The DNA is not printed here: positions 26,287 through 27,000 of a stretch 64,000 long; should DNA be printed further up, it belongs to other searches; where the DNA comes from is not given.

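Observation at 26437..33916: Secretin-less Tad/Flp pilus locus ending in a tail-less SsbB-like SSB: a candidate DNA-uptake pilus in a monoderm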

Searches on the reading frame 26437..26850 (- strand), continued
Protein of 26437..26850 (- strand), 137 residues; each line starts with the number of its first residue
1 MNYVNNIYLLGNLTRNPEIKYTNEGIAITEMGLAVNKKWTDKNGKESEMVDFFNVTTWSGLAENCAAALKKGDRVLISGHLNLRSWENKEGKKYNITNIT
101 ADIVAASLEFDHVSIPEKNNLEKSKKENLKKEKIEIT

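Call 38: find_homologous_proteins(query=A1, max_evalue=1e-8)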
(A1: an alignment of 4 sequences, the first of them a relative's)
Query A1 (4 sequences) (117 aa, profile of the alignment): 334 proteins with E <= 1e-8 among 709 candidates; the best 120 are listed.
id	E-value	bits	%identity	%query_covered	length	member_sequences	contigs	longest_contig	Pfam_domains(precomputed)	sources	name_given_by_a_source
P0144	2.1e-58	213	42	93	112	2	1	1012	PF00436.32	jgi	jgi:single-strand DNA-binding protein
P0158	3.8e-58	212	100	100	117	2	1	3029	PF00436.32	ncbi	-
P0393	1.8e-53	197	46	97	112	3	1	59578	PF00436.32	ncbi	-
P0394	1.5e-50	188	45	98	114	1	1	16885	PF00436.32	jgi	jgi:single-strand DNA-binding protein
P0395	1.1e-48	182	45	93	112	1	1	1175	PF00436.32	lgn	-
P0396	1.1e-41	159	74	100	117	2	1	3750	PF00436.32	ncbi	-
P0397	4.4e-41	157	69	97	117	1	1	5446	PF00436.32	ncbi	-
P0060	8.4e-38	147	46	99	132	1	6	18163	PF00436.32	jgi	jgi:single-strand DNA-binding protein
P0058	4.3e-37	144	46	97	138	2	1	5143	PF00436.32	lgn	-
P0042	2.8e-35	139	44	97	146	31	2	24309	PF00436.32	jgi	jgi:single-strand DNA-binding protein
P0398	1.8e-33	133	49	97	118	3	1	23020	PF00436.32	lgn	-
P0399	1.9e-21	94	39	91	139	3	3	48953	PF00436.32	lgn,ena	-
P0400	2.4e-20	90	36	91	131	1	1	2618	PF00436.32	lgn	-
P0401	5.6e-20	89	38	74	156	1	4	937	PF00436.32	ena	-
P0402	9.6e-20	89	41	68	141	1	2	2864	PF00436.32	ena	-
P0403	1.6e-19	88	33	91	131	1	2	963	PF00436.32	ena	-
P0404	1.6e-19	88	33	91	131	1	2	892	PF00436.32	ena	-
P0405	1.7e-19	88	39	91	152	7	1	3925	PF00436.32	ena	-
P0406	1.8e-19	88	42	68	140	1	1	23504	PF00436.32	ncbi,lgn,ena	-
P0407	1.8e-19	88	35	94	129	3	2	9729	PF00436.32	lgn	-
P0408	1.9e-19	88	33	91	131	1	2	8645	PF00436.32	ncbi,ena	-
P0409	2.3e-19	87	33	91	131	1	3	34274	PF00436.32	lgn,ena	-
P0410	2.5e-19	87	39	93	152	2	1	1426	PF00436.32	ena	-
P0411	4.7e-19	86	35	91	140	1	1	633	PF00436.32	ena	-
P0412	5.5e-19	86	37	91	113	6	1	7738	PF00436.32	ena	-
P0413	6.5e-19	86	42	91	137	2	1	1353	PF00436.32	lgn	-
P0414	6.7e-19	86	41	91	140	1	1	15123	PF00436.32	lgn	-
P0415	7.0e-19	86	33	83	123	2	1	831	PF00436.32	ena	-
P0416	7.8e-19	86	36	91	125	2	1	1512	PF00436.32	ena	-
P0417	7.9e-19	86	37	91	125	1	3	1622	PF00436.32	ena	-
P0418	1.3e-18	85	36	91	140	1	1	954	PF00436.32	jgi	jgi:single-strand DNA-binding protein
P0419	1.7e-18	85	35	91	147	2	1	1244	PF00436.32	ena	-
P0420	1.9e-18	84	39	91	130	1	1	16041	PF00436.32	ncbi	-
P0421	2.1e-18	84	33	91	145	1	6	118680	PF00436.32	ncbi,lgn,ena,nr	ncbi:MAG: single-stranded DNA-binding protein [Selenomonadaceae bacterium]|nr:single-stranded DNA-bi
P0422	2.3e-18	84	38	68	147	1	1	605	PF00436.32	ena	-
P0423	2.4e-18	84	33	91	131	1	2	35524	PF00436.32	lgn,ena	-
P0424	2.9e-18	84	33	91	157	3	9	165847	PF00436.32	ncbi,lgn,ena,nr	ncbi:MAG: single-stranded DNA-binding protein [Selenomonadaceae bacterium]|nr:single-stranded DNA-bi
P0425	3.4e-18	84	38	72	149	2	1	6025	PF00436.32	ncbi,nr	ncbi:MAG: single-stranded DNA-binding protein [bacterium]|nr:single-stranded DNA-binding protein [ba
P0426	5.0e-18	83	41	68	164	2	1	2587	PF00436.32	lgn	-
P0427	5.0e-18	83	33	91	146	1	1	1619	PF00436.32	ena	-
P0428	5.3e-18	83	39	68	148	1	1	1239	PF00436.32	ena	-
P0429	5.5e-18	83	42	68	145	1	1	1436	PF00436.32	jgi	jgi:single-strand DNA-binding protein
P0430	6.4e-18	83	45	68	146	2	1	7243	PF00436.32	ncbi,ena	-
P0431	6.8e-18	83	35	93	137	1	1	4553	PF00436.32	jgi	jgi:single-strand DNA-binding protein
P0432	8.6e-18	82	42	68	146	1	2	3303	PF00436.32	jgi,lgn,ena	-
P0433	9.6e-18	82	36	91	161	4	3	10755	PF00436.32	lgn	-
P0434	1.1e-17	82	42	68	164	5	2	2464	PF00436.32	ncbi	-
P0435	1.5e-17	81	39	67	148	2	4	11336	PF00436.32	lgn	-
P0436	1.6e-17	81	31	91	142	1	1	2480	PF00436.32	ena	-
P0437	1.6e-17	81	38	68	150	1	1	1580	PF00436.32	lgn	-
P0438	2.1e-17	81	34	91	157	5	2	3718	PF00436.32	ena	-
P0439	2.5e-17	81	36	79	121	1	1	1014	PF01336.32,PF00436.32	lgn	-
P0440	3.5e-17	80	32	94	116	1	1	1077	PF00436.32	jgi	-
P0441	3.6e-17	80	34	91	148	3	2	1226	PF00436.32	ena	-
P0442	3.7e-17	80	33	74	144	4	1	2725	PF00436.32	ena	-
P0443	4.2e-17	80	38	91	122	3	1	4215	PF00436.32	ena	-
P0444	4.6e-17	80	35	74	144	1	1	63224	PF00436.32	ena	-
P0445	4.8e-17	80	39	91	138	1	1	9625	PF00436.32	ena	-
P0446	5.6e-17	80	34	93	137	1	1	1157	PF00436.32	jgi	jgi:single-strand DNA-binding protein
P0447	6.5e-17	79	42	68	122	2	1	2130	PF00436.32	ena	-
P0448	6.7e-17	79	36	85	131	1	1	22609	PF22657.3,PF00436.32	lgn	-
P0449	8.1e-17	79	37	71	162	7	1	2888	PF00436.32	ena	-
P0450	8.3e-17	79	36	93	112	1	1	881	PF00436.32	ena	-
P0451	8.4e-17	79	37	91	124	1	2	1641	PF00436.32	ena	-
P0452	9.7e-17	79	36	97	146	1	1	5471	PF00436.32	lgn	-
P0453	1.1e-16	79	34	74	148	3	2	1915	PF00436.32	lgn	-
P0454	1.3e-16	79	35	93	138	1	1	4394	PF00436.32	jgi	jgi:single-strand DNA-binding protein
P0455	1.5e-16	78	36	74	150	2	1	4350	PF00436.32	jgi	jgi:single-strand DNA-binding protein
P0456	1.6e-16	78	38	68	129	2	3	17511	PF00436.32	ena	-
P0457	1.9e-16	78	36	85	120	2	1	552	PF00436.32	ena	-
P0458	2.1e-16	78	33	91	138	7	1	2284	PF00436.32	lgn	-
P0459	2.2e-16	78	37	79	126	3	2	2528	PF00436.32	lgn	-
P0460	3.1e-16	77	35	91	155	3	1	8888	PF00436.32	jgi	jgi:single-strand DNA-binding protein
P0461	4.8e-16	77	41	68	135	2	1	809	PF00436.32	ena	-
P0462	5.5e-16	76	37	74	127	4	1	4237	PF00436.32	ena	-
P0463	1.2e-15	75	33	92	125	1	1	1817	PF00436.32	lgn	-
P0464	1.2e-15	75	33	92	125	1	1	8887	PF00436.32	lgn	-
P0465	1.4e-15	75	37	72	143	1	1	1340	PF00436.32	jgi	jgi:single-strand DNA-binding protein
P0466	1.6e-15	75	37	69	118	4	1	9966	PF00436.32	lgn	-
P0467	1.8e-15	75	40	70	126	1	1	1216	PF00436.32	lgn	-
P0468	1.9e-15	75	37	85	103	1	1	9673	PF00436.32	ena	-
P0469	1.9e-15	75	37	77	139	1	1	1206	PF00436.32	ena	-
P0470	1.9e-15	75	33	92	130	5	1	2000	PF00436.32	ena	-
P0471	2.0e-15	75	38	67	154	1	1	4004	PF00436.32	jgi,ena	-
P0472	2.2e-15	75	34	85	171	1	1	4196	PF00436.32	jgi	jgi:single-strand DNA-binding protein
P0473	2.2e-15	75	39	68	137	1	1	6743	PF00436.32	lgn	-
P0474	2.3e-15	74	37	84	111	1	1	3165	PF00436.32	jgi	-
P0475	2.6e-15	74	32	93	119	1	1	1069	PF01336.32,PF00436.32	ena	-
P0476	2.7e-15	74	43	59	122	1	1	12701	PF00436.32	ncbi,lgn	-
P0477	3.5e-15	74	33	93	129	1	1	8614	PF22657.3,PF00436.32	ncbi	-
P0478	3.5e-15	74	36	91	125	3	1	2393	PF00436.32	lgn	-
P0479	4.1e-15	74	37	67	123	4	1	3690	PF00436.32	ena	-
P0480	4.5e-15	74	35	86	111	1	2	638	PF00436.32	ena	-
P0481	5.1e-15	73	38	84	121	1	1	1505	PF00436.32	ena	-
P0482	6.9e-15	73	39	85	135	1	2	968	PF00436.32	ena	-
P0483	7.8e-15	73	38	87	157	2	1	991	PF00436.32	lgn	-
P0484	7.8e-15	73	36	80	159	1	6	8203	PF00436.32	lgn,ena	-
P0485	8.5e-15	73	35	80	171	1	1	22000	PF00436.32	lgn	-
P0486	9.2e-15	73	37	78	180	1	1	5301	PF00436.32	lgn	-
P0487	1.3e-14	72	32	93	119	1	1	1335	PF01336.32,PF00436.32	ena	-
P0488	1.3e-14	72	35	91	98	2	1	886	PF00436.32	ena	-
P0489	1.4e-14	72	35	79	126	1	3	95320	PF00436.32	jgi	-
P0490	1.5e-14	72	33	77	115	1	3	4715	PF00436.32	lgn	-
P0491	1.6e-14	72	33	95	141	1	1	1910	PF00436.32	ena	-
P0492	2.0e-14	71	36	83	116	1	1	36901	PF00436.32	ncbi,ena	-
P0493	2.2e-14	71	35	91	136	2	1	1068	PF22657.3,PF00436.32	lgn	-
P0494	2.3e-14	71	41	65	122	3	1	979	PF00436.32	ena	-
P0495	2.5e-14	71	33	76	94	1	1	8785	PF00436.32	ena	-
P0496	2.7e-14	71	31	86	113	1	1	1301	PF00436.32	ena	-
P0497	3.0e-14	71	36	77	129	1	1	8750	PF00436.32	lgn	-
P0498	3.0e-14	71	41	68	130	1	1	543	PF00436.32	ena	-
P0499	3.4e-14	71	33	91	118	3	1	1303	PF00436.32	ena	-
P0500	3.4e-14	71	31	93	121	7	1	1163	PF00436.32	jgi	-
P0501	3.5e-14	71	41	67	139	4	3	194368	PF00436.32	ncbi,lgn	ncbi:MAG: single-stranded DNA-binding protein [Chloroflexota bacterium]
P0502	3.7e-14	71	31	91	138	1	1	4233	PF00436.32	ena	-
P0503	3.7e-14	71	38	74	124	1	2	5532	PF00436.32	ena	-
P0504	3.9e-14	71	38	62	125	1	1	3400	PF00436.32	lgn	-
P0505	4.0e-14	70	34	80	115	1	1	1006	PF22657.3,PF00436.32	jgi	jgi:single-strand DNA-binding protein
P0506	4.1e-14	70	40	66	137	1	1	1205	PF00436.32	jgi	jgi:single-strand DNA-binding protein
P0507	4.4e-14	70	31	91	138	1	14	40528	PF00436.32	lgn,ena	-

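Call 39: find_encoding_contigs(protein=P0393, flank=10000, max_places=2)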
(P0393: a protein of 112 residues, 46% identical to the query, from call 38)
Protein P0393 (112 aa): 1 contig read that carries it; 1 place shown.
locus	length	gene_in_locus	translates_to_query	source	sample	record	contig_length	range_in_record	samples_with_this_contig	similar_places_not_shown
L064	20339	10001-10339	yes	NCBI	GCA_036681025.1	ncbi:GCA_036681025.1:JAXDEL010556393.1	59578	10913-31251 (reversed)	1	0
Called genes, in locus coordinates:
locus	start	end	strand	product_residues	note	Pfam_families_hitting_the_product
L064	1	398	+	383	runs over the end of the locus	PF13487:HD_5, PF01966:HD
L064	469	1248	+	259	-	PF03309:Pan_kinase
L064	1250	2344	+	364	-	PF01207:Dus, PF00977:His_biosynth (weak)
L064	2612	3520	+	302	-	PF00070:Pyr_redox (faint), PF00890:FAD_binding_2 (faint), PF01134:GIDA (faint), PF01266:DAO (faint), PF01946:Thi4 (faint), PF03486:HI0933_like (faint), PF07992:Pyr_redox_2, PF13738:Pyr_redox_3, +1 more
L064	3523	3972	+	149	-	PF01325:Fe_dep_repress, PF13463:HTH_27 (weak), PF02742:Fe_dep_repr_C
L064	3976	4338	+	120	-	PF02643:DUF192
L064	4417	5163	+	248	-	PF08666:SAF, PF16976:RcpC (weak)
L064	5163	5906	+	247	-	PF13614:AAA_31 (weak)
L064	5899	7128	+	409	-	PF00437:T2SSE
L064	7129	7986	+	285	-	PF00482:T2SSF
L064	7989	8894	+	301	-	PF00482:T2SSF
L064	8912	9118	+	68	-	-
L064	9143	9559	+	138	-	PF07811:TadE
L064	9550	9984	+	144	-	PF13400:Tad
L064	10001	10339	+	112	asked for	PF00436:SSB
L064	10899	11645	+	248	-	-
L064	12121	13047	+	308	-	PF13489:Methyltransf_23 (weak), PF08241:Methyltransf_11, PF08242:Methyltransf_12 (weak), PF13649:Methyltransf_25, PF13847:Methyltransf_31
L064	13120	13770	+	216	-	PF06971:Put_DNA-bind_N, PF02629:CoA_binding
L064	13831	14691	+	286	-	PF03816:LytR_cpsA_psr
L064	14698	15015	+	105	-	-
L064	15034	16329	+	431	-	PF00206:Lyase_1, PF10397:ADSL_C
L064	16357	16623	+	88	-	PF02700:PurS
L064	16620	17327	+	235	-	PF13507:GATase_5, PF01965:DJ-1_PfpI, PF07685:GATase_3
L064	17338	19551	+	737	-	PF18072:FGAR-AT_linker, PF00586:AIRS, PF02769:AIRS_C, PF00586:AIRS, PF02769:AIRS_C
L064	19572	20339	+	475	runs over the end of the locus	PF00310:GATase_2 (faint), PF13230:GATase_4 (weak), PF13522:GATase_6, PF13537:GATase_7, PF00156:Pribosyltran (weak)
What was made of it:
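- P0144's close relative P0393 proved tad-linked (calls 38, 39).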

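Call 40: find_encoding_contigs(protein=P0398, flank=10000, max_places=2)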
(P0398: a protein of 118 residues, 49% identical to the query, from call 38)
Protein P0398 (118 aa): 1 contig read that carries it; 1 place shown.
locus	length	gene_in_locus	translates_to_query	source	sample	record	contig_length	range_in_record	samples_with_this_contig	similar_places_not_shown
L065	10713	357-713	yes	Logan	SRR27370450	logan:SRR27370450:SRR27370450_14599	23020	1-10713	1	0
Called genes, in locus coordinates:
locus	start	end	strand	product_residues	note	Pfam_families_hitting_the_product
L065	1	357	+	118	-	?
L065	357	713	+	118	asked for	PF00436:SSB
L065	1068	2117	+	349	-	PF01926:MMR_HSR1, PF02421:FeoB_N, PF06071:YchF-GTPase_C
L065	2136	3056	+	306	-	PF13489:Methyltransf_23, PF08241:Methyltransf_11, PF08242:Methyltransf_12, PF13649:Methyltransf_25, PF13847:Methyltransf_31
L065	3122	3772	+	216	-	PF06971:Put_DNA-bind_N, PF02629:CoA_binding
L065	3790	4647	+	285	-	PF03816:LytR_cpsA_psr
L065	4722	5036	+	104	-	-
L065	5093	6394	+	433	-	PF00206:Lyase_1, PF10397:ADSL_C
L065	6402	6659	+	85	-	PF02700:PurS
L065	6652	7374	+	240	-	PF01965:DJ-1_PfpI, PF13507:GATase_5, PF07685:GATase_3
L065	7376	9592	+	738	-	PF18072:FGAR-AT_linker, PF00586:AIRS, PF02769:AIRS_C, PF00586:AIRS, PF02769:AIRS_C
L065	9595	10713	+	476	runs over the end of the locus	PF13230:GATase_4 (weak), PF13522:GATase_6, PF13537:GATase_7, PF00156:Pribosyltran (weak)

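Call 41: find_encoding_contigs(protein=P0397, flank=10000, max_places=2)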
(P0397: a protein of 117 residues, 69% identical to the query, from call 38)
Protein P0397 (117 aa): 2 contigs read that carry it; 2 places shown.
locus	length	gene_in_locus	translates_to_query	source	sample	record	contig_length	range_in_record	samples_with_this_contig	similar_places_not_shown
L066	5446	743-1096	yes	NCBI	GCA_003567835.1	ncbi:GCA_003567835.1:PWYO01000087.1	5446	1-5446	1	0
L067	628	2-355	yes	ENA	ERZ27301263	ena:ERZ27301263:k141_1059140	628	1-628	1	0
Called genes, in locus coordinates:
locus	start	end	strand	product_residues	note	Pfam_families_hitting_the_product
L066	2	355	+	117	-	?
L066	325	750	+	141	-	PF13400:Tad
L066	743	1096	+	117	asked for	PF00436:SSB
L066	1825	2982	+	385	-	PF00056:Ldh_1_N, PF02866:Ldh_1_C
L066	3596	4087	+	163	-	-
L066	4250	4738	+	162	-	-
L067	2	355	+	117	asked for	PF00436:SSB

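Call 52: search_solved_structures(query=window:26437-26850:-, max_evalue=1e-8)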
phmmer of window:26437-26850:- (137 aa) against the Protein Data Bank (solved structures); distinct sequences matched with E-value up to 1e-8: 33.
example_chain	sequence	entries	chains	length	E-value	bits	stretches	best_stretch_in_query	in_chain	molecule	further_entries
1se8_A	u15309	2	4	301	3.1e-36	127.4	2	4-106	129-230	Single-strand binding protein | Single-stranded DNA-binding protein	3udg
2fxq_A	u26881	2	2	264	5.9e-33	116.8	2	4-99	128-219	Single-strand binding protein | Single-stranded DNA-binding protein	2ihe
2ihf_A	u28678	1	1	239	6.6e-33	116.6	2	4-101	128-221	Single-stranded DNA-binding protein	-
2cwa_A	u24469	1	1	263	6.3e-28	100.5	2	4-99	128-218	Single-strand binding protein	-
6bhw_A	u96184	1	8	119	6.4e-20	74.6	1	3-104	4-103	Single-stranded DNA-binding protein A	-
6bhx_A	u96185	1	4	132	9e-20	74.1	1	3-104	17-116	Single-stranded DNA-binding protein A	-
5odp_A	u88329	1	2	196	3.1e-19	72.4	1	4-100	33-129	Single-stranded DNA-binding protein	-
3vdy_A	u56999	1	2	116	1e-18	70.8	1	4-104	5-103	Single-stranded DNA-binding protein ssbB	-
5odn_A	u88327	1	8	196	1.5e-18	70.2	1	4-100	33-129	Single-stranded DNA-binding protein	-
5yyu_A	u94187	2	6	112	3.1e-16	62.7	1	4-105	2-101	Single-stranded DNA-binding protein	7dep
7d8j_A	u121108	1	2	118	4.1e-16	62.3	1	4-105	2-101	Single-stranded DNA-binding protein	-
3a5u_A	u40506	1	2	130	2.8e-15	59.6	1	7-113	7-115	Single-stranded DNA-binding protein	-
5yun_A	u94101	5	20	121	2.8e-15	59.6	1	4-103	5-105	Single-stranded DNA-binding protein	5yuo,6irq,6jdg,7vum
3tqy_A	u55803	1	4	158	4e-15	59.1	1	4-101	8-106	Single-stranded DNA-binding protein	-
7f25_A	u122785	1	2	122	5e-15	58.8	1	4-102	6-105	Single-stranded DNA-binding protein 1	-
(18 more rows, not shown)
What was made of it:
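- On Bacterial homotetrameric SSB (PF00436/TIGR00621): Solved SSBs match at E 1e-18 to 1e-36 (call 52).
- Closest known: Bacillus subtilis SsbB. Same: The sequences are related (PDB 3vdy match, E 1e-18, call 52).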

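Call 53: find_encoding_contigs(protein=P0289, flank=3000, max_places=8)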
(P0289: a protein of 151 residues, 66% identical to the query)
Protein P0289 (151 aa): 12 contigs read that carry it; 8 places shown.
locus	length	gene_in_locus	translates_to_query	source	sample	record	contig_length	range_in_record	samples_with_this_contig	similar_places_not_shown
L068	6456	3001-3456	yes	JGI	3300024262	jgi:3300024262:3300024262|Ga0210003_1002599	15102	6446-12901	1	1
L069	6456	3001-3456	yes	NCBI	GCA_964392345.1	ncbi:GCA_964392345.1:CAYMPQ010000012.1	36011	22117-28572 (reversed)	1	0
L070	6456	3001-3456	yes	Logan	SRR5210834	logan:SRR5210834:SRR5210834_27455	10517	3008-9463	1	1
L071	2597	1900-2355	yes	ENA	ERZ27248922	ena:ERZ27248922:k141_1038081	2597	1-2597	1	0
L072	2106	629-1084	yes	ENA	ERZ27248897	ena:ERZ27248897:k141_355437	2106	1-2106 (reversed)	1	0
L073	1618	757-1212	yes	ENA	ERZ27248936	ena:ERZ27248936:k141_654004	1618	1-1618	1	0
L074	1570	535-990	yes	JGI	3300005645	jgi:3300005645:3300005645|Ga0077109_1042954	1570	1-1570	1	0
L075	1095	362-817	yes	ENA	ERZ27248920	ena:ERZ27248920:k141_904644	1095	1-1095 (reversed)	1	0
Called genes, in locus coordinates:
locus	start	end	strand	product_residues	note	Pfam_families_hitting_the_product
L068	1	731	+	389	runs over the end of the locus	PF02749:QRPTase_N, PF01729:QRPTase_C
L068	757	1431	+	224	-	PF00300:His_Phos_1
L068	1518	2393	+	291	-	PF21088:MS_channel_1st (weak), PF00924:MS_channel_2nd, PF21082:MS_channel_3rd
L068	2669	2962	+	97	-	PF01250:Ribosomal_S6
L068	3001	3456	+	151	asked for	PF00436:SSB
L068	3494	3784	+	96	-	PF01084:Ribosomal_S18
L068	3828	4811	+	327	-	PF09991:DUF2232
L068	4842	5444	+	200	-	PF01281:Ribosomal_L9_N, PF03948:Ribosomal_L9_C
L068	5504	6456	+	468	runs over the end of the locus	PF00772:DnaB, PF03796:DnaB_C, PF13481:AAA_25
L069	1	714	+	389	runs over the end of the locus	PF02749:QRPTase_N, PF01729:QRPTase_C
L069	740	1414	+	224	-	PF00300:His_Phos_1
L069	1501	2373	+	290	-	PF21088:MS_channel_1st (weak), PF00924:MS_channel_2nd, PF21082:MS_channel_3rd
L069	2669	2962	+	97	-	PF01250:Ribosomal_S6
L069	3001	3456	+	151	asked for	PF00436:SSB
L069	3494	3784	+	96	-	PF01084:Ribosomal_S18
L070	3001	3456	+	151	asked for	PF00436:SSB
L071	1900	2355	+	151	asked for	PF00436:SSB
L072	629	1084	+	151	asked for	PF00436:SSB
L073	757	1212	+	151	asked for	PF00436:SSB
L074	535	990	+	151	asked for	PF00436:SSB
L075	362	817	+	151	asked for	PF00436:SSB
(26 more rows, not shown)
